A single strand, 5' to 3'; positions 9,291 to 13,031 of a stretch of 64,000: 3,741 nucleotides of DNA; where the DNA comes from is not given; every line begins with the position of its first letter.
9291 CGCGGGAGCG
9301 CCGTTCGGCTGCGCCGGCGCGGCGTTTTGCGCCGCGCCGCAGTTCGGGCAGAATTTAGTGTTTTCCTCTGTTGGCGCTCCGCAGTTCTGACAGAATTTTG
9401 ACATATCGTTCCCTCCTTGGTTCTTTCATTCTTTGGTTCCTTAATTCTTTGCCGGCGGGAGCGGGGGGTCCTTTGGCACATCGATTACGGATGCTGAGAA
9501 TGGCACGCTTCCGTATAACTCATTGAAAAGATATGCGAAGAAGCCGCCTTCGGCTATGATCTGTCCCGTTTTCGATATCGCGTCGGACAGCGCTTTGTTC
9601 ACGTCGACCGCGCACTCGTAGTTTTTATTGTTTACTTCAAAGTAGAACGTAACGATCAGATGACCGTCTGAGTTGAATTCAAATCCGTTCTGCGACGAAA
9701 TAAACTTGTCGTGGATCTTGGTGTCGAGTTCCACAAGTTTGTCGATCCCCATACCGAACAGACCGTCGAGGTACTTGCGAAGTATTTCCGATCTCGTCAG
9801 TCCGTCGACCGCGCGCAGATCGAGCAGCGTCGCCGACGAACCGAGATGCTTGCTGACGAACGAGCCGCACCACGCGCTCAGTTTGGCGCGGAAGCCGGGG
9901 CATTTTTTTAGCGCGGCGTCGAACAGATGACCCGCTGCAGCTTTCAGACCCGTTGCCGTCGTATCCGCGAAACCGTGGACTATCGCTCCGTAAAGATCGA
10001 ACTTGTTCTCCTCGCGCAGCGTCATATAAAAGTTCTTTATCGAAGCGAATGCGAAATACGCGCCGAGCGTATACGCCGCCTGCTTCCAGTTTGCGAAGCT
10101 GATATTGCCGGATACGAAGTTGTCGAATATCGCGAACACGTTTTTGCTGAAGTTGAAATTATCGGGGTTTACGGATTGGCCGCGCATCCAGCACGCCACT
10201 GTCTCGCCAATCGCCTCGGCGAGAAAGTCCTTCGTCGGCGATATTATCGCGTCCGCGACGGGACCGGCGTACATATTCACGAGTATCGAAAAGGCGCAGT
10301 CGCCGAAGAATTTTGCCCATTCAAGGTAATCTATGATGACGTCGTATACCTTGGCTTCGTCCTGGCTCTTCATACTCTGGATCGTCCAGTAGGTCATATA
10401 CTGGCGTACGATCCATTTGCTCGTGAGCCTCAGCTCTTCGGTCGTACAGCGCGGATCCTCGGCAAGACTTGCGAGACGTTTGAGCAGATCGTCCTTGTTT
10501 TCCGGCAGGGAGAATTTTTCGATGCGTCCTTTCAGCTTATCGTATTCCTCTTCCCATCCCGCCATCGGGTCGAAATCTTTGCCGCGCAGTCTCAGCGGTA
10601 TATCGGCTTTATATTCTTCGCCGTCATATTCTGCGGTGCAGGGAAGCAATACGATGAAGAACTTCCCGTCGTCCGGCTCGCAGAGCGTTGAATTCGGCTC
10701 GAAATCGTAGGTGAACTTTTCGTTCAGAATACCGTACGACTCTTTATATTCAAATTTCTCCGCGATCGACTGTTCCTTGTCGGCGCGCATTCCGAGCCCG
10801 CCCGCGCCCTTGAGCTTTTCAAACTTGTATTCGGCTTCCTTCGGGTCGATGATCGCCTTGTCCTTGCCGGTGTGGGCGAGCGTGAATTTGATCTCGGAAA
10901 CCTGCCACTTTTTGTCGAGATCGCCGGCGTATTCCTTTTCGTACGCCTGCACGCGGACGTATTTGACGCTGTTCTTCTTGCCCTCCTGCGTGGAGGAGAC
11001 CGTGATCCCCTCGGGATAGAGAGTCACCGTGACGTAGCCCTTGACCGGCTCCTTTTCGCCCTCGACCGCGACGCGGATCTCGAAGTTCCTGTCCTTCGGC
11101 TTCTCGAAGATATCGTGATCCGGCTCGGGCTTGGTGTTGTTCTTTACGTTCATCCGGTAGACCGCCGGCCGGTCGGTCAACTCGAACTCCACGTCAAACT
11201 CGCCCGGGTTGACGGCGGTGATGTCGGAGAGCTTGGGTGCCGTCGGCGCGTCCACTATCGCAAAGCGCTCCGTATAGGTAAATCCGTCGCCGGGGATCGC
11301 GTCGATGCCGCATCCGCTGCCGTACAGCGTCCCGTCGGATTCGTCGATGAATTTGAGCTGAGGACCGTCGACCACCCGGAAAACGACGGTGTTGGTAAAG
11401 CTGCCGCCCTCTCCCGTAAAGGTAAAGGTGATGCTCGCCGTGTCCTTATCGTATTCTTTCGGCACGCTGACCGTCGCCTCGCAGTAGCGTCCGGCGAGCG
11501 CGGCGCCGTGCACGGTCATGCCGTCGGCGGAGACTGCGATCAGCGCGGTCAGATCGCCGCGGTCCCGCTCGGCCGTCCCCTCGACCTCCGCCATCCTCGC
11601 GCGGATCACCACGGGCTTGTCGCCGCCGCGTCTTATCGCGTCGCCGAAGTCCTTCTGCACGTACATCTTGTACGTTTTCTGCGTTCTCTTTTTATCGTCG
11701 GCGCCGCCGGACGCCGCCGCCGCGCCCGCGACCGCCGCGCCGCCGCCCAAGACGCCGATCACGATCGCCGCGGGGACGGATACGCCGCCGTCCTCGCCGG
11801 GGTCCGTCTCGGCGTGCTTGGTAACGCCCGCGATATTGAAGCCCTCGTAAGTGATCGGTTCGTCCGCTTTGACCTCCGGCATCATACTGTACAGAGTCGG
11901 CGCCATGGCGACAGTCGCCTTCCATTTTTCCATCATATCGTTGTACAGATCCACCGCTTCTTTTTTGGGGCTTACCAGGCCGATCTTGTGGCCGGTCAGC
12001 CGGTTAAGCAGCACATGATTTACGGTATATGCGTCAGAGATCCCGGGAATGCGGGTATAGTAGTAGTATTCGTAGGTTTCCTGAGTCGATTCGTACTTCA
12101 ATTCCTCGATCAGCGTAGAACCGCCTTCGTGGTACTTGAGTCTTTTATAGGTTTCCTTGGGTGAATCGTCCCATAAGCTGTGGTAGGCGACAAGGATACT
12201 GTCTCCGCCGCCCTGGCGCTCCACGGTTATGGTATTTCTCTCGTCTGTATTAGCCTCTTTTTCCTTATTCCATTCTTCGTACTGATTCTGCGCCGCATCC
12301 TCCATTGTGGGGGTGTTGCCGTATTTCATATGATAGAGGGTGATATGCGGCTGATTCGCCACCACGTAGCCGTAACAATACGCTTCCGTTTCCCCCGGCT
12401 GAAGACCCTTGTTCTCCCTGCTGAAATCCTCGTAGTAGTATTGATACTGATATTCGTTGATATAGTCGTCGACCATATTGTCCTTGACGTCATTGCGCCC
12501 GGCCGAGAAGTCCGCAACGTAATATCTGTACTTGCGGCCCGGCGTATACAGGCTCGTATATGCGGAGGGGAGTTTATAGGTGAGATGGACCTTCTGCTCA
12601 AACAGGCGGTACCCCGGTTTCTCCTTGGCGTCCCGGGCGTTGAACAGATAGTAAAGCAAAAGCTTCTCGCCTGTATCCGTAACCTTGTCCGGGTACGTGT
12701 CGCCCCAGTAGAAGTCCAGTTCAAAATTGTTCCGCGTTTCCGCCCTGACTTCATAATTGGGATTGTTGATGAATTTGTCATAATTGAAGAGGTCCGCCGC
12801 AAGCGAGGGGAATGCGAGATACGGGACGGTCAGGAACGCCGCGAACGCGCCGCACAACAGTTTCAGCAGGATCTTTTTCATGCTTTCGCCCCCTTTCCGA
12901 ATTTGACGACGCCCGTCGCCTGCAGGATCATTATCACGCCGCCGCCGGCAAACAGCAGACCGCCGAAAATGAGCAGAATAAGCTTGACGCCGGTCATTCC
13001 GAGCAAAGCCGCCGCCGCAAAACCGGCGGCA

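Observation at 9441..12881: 1146-aa orphan protein with a signal peptide and one mid-chain TM, translationally coupled to a zinc-ribbon gene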

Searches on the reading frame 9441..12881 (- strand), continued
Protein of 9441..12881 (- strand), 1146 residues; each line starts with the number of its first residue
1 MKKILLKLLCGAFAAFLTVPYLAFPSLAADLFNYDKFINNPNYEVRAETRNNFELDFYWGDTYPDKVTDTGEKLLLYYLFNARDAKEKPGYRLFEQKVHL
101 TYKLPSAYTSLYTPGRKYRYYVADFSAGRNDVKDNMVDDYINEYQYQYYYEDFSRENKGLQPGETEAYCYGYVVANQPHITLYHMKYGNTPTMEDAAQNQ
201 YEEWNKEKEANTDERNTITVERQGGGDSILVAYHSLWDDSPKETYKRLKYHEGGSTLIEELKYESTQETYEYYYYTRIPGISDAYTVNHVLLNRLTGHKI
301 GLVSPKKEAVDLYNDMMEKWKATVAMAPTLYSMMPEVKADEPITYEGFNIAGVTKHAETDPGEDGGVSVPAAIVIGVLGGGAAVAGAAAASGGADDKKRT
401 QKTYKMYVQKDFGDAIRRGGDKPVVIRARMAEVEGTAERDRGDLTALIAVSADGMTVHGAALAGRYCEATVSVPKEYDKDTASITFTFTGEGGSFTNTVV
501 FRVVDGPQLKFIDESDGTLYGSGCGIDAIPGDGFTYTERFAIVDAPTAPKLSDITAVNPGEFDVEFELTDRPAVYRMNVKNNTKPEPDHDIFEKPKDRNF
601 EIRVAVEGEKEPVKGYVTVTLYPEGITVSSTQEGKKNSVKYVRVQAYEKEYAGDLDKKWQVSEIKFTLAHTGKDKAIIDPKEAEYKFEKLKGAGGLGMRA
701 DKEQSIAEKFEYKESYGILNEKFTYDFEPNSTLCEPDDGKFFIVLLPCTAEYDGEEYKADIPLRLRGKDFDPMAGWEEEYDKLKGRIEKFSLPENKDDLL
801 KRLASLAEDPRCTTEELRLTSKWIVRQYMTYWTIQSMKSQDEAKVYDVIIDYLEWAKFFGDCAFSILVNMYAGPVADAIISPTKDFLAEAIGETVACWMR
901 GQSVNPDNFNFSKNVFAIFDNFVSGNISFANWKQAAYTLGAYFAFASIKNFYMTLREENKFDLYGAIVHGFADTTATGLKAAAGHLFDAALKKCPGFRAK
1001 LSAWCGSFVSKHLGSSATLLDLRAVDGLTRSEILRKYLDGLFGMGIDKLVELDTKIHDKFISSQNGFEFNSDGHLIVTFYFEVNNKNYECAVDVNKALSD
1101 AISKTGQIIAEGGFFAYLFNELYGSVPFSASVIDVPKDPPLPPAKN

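Call 72: find_encoding_contigs(protein=P0005, flank=6000, max_places=2)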
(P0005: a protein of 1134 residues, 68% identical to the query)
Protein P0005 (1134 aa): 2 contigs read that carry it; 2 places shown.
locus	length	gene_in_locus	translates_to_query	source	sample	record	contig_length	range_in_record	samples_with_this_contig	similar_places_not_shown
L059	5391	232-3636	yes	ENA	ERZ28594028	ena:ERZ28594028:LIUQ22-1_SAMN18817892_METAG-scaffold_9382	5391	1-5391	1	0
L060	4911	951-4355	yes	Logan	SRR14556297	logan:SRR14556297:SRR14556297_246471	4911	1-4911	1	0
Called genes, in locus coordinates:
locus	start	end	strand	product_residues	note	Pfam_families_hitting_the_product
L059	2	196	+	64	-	?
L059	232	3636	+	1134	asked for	-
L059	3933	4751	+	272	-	PF12773:DZR (faint), PF13240:Zn_Ribbon_1, PF13248:Zn_ribbon_3 (weak)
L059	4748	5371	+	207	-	-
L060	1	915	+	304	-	?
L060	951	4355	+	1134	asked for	-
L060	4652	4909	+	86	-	?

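Call 77: find_encoding_contigs(protein=P0083, flank=7000, max_places=1)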
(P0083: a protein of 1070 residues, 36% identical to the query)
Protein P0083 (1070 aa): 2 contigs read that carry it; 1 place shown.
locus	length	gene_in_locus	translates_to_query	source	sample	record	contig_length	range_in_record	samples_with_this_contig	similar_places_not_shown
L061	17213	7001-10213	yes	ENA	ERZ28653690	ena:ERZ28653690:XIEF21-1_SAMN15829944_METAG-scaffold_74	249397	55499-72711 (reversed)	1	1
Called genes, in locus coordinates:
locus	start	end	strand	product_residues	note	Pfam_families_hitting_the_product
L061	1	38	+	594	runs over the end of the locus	PF00213:OSCP (weak), PF00006:ATP-synt_ab, PF00306:ATP-synt_ab_C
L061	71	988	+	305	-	PF00231:ATP-synt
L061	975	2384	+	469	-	PF02874:ATP-synt_ab_N, PF00006:ATP-synt_ab, PF22919:ATP-synt_VA_C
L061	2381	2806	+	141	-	PF02823:ATP-synt_DE_N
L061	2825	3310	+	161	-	PF12682:Flavodoxin_4, PF12724:Flavodoxin_5 (faint)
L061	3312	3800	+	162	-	PF02834:LigT_PEase, PF13563:2_5_RNA_ligase2, PF02834:LigT_PEase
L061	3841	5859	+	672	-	PF00535:Glycos_transf_2, PF10111:Glyco_tranf_2_2 (weak), PF13641:Glyco_tranf_2_3 (faint)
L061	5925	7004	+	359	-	PF12773:DZR (weak), PF13240:Zn_Ribbon_1 (faint)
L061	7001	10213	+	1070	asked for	-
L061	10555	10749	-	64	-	-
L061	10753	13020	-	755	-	PF01055:Glyco_hydro_31_2nd, PF21365:Glyco_hydro_31_3rd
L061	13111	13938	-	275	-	PF04397:LytTR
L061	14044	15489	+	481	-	PF19789:DUF6273, PF00404:Dockerin_1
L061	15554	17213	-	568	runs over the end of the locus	PF02065:Melibiase (weak)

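Call 78: find_encoding_contigs(protein=P0089, flank=7000, max_places=1)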
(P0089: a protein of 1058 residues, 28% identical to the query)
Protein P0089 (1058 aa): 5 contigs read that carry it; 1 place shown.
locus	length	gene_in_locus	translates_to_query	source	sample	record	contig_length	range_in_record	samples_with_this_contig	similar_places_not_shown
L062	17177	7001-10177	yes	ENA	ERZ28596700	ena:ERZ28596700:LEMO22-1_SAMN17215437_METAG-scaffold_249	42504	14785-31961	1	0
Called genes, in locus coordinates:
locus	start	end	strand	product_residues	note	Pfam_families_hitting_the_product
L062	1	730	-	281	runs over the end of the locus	PF13793:Pribosyltran_N, PF00156:Pribosyltran, PF14572:Pribosyl_synth (weak)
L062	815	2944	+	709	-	PF00493:MCM (faint), PF01078:Mg_chelatase, PF05496:RuvB_N (faint), PF13654:AAA_32 (weak), PF00158:Sigma54_activat, PF20436:LonB_AAA-LID (weak), PF05362:Lon_C, PF13541:ChlI, +5 more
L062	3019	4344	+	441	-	PF01523:PmbA_TldD_1st (weak), PF19290:PmbA_TldD_2nd, PF19289:PmbA_TldD_3rd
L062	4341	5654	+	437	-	PF01523:PmbA_TldD_1st, PF19290:PmbA_TldD_2nd, PF19289:PmbA_TldD_3rd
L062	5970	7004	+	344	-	-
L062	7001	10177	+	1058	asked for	-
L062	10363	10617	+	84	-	PF07441:BofA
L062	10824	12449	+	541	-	PF05769:SIKE (faint), PF18947:HAMP_2, PF00015:MCPsignal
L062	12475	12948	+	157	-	PF01584:CheW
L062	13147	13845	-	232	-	PF06745:ATPase, PF13481:AAA_25 (weak), PF23442:DUF7125 (weak), PF13479:AAA_24 (faint)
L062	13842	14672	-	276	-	PF05625:PAXNEB (faint), PF06745:ATPase (faint), PF23442:DUF7125 (faint)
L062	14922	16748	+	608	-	PF00437:T2SSE, PF27713:UCP018868 (weak), PF23989:PilB3_C (weak)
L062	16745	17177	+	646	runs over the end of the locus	PF00482:T2SSF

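Call 86: search_protein_families(library=pfam, alignment_id=A3, max_evalue=1)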
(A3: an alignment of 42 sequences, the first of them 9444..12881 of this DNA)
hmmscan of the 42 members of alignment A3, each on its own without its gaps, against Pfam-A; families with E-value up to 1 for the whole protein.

A. member 1, window:9444-12881:- (1146 aa): 1 family
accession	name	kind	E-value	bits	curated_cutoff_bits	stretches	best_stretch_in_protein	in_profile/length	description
PF11551.14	Omp28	-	0.046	14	34.9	0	597-641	57-101/171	Outer membrane protein Omp28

B. families by the number of members that match (of 42 scanned): 29 families (the first 25 are shown)
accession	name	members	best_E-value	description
PF13240.11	Zn_Ribbon_1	2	2.9e-05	zinc-ribbon domain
PF13248.11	Zn_ribbon_3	2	0.00079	zinc-ribbon domain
PF12773.13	DZR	2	0.00091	Double zinc ribbon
PF11021.13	DUF2613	2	0.041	Protein of unknown function (DUF2613)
PF18912.6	DZR_2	2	0.16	Double zinc ribbon domain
PF00428.24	Ribosomal_60s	2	0.59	60s Acidic ribosomal protein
PF05622.17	HOOK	1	0.0012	HOOK protein coiled-coil region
PF03099.24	BPL_LplA_LipB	1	0.012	Biotin/lipoate A/B protein ligase family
PF10648.15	Gmad2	1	0.024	Immunoglobulin-like domain of bacterial spore germination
PF17231.7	DUF5305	1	0.026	Family of unknown function (DUF5305)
PF24659.1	DUF7648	1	0.036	Domain of unknown function (DUF7648)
PF11551.14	Omp28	1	0.046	Outer membrane protein Omp28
PF09297.16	Zn_ribbon_NUD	1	0.051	NADH pyrophosphatase zinc ribbon domain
PF12868.12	DUF3824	1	0.066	Domain of unknwon function (DUF3824)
PF12905.13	Glyco_hydro_101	1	0.076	Endo-alpha-N-acetylgalactosaminidase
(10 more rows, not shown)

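Call 92: find_related_loci(query=A1, collection=viral_contigs, flank=5000)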
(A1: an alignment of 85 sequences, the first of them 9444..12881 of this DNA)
Query A1 (1146 aa) in viral_contigs; peptide patterns used: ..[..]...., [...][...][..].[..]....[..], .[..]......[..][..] (x = any residue, [..] = any of these).
18 stretches matched a pattern, but none encodes a relative of the query by tblastn (E <= 1e-3).

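Call 93: list_cluster_members(proteins=[P0115, P0171, P0199, P0205, P0232, P0123, P0195, P0207, P0145, P0126])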
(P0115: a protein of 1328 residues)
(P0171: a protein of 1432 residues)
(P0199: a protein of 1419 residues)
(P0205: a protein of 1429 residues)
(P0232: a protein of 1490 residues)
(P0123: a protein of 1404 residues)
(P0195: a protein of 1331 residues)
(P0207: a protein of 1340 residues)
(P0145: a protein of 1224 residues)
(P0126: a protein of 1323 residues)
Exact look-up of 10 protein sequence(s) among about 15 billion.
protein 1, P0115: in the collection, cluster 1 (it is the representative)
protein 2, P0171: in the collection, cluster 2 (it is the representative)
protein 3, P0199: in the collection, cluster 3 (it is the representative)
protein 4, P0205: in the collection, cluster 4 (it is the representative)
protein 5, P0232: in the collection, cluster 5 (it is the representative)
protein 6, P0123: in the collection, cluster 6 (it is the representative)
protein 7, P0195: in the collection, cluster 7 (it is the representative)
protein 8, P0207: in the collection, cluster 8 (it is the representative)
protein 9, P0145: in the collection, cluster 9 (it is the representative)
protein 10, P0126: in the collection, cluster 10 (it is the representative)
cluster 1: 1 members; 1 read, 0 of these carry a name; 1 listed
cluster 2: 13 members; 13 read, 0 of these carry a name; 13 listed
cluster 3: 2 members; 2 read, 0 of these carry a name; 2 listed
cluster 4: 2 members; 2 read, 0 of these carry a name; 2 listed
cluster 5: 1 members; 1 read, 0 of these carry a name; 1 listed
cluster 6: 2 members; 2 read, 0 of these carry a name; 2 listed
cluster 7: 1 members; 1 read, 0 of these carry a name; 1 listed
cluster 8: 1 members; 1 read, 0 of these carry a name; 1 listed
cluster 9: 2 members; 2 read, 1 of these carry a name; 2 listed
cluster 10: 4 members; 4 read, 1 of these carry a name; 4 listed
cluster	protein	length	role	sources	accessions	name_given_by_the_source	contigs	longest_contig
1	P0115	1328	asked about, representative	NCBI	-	-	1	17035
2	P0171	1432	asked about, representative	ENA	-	-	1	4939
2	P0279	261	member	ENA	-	-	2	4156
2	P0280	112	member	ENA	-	-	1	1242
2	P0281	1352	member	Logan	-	-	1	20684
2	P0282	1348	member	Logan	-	-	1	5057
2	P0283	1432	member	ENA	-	-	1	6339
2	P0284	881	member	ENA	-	-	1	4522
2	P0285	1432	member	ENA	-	-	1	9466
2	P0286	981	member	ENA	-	-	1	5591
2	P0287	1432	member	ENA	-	-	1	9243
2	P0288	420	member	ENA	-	-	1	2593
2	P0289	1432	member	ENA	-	-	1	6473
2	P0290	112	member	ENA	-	-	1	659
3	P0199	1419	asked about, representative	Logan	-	-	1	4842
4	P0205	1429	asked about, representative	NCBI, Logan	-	-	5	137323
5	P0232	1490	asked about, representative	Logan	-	-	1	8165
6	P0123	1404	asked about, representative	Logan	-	-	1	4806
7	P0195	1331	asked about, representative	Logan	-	-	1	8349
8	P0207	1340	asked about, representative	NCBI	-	-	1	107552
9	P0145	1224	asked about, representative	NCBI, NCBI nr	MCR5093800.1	MAG: hypothetical protein K6B72_07495 [Lachnospiraceae bacterium] | hypothetical protein [Lachnospiraceae bacterium]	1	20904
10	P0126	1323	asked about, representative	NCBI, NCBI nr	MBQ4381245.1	MAG: hypothetical protein II794_00740 [Oscillospiraceae bacterium] | hypothetical protein [Oscillospiraceae bacterium]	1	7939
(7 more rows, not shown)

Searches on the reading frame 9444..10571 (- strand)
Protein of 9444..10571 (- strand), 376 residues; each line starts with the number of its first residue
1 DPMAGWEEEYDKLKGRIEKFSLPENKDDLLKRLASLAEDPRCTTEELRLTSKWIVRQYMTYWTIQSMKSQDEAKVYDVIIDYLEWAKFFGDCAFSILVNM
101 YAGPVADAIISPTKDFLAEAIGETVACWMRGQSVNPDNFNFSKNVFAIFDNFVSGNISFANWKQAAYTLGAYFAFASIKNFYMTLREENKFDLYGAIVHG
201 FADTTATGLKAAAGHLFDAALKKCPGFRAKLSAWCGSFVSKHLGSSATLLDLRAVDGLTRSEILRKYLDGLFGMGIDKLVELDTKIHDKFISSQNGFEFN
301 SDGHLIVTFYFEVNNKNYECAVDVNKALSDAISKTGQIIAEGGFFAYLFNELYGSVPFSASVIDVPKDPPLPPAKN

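Call 56: predict_structure(alignment_id=A2)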
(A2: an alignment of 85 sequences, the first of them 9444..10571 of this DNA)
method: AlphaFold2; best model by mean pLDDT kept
length: 376 residues; sequences in the alignment: 85
mean_pLDDT: 59.7   pTM: 0.36
mean pLDDT of the five models: 59.7, 56.3, 54.7, 54.3, 53.9
residues with pLDDT >= 90: 19; 70-90: 61; 50-70: 199; < 50: 97
segments of 3 or more residues with pLDDT < 50: 140-149, 241-294, 312-314, 316-318, 331-342
pLDDT, mean of each block of 10 residues (from residue 1): 83 91 87 85 88 88 83 73 61 56 54 61 64 53 46 52 59 68 68 67 61 53 54 51 42 37 45 44 32 48 61 46 56 39 51 49 55 51
secondary structure, 60 per line:
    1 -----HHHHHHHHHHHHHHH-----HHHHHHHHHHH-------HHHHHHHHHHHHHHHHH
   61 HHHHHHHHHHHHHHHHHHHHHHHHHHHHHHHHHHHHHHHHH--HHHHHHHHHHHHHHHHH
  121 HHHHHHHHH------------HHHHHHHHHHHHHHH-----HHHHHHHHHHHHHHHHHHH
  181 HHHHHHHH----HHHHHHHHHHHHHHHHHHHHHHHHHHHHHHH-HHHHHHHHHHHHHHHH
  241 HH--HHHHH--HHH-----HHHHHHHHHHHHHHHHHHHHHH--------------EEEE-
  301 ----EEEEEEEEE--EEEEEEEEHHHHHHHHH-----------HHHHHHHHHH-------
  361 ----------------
elements in order: H6-20 H26-36 H44-101 H104-129 H142-156 H162-188 H193-223 H225-242 H245-249 H260-281 E296-299 E305-313 E316-323 H324-332 H344-353

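Call 63: fold_search(model_id=the predicted structure, library=pdb)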
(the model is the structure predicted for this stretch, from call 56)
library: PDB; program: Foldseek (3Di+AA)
matches with E <= 10: 168; with E <= 0.001: 0
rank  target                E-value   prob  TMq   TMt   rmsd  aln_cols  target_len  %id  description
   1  4ckg_B                1.3e+00  0.06  0.13  0.13  33.5       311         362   10  Helical reconstruction of ACAP1(BAR-PH domain) decorated membrane tubules by cryo-electron microscopy (released 2014-10-15)
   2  5dv7_C                1.5e+00  0.10  0.06  0.16  16.4        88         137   20  Crystal Structure of NF90 tandem dsRBDs with dsRNA (released 2016-01-13)
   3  4oxw                  2.0e+00  0.08  0.07  0.21  12.6        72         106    8  X-ray structure of a designed CISK-PX domain (released 2015-01-21)
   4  4u1e_G                2.4e+00  0.10  0.09  0.29  10.3        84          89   14  Crystal structure of the eIF3b-CTD/eIF3i/eIF3g-NTD translation initiation complex (released 2014-09-10)
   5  2o8e_A                2.8e+00  0.01  0.08  0.05  22.6       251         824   11  human MutSalpha (MSH2/MSH6) bound to a G T mispair, with ADP bound to MSH2 only (released 2007-06-05)
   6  4os3_B                2.9e+00  0.38  0.07  0.16   8.2        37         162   22  Three-dimensional structure of the C65A-W112F double mutant of Human lipocalin-type Prostaglandin D Synthase apo-form (released 2014-08-06)
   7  6ixv_H                3.1e+00  0.25  0.07  0.15   3.3        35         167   23  Crystal structure of SH3BP5-Rab11a (released 2019-03-20)
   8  7qca_LT0              3.1e+00  0.04  0.07  0.15  16.2        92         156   17  Spraguea lophii ribosome (released 2022-11-30)
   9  8fru_T                3.3e+00  0.01  0.05  0.10  15.3       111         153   11  60S subunit of the Giardia lamblia 80S ribosome (released 2024-01-31)
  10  6ixv_G                3.4e+00  0.21  0.07  0.15   3.4        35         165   23  Crystal structure of SH3BP5-Rab11a (released 2019-03-20)
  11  2wdq_C                3.4e+00  0.07  0.12  0.29  12.0       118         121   17  E. coli succinate:quinone oxidoreductase (SQR) with carboxin bound (released 2009-08-25)
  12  9sob_E                3.4e+00  0.04  0.13  0.10  22.7       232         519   12  Structural Model of the Nuclear Pore Complex in Arabidopsis thaliana (released 2025-11-05)
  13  2d35_MODEL_1_A        3.6e+00  0.07  0.08  0.28  13.1        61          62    6  Solution structure of Cell Division Reactivation Factor, CedA (released 2006-12-12)
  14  9h91_P                3.8e+00  0.08  0.08  0.22  15.0        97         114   13  Cryo-EM structure of the Vibrio natrigens 50S ribosomal subunit in complex with the proline-rich antimicrobial peptide (released 2025-05-21)
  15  3bx8_A                4.0e+00  0.38  0.07  0.15   1.3        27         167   18  Engineered Human Lipocalin 2 (LCN2), apo-form (released 2009-01-20)
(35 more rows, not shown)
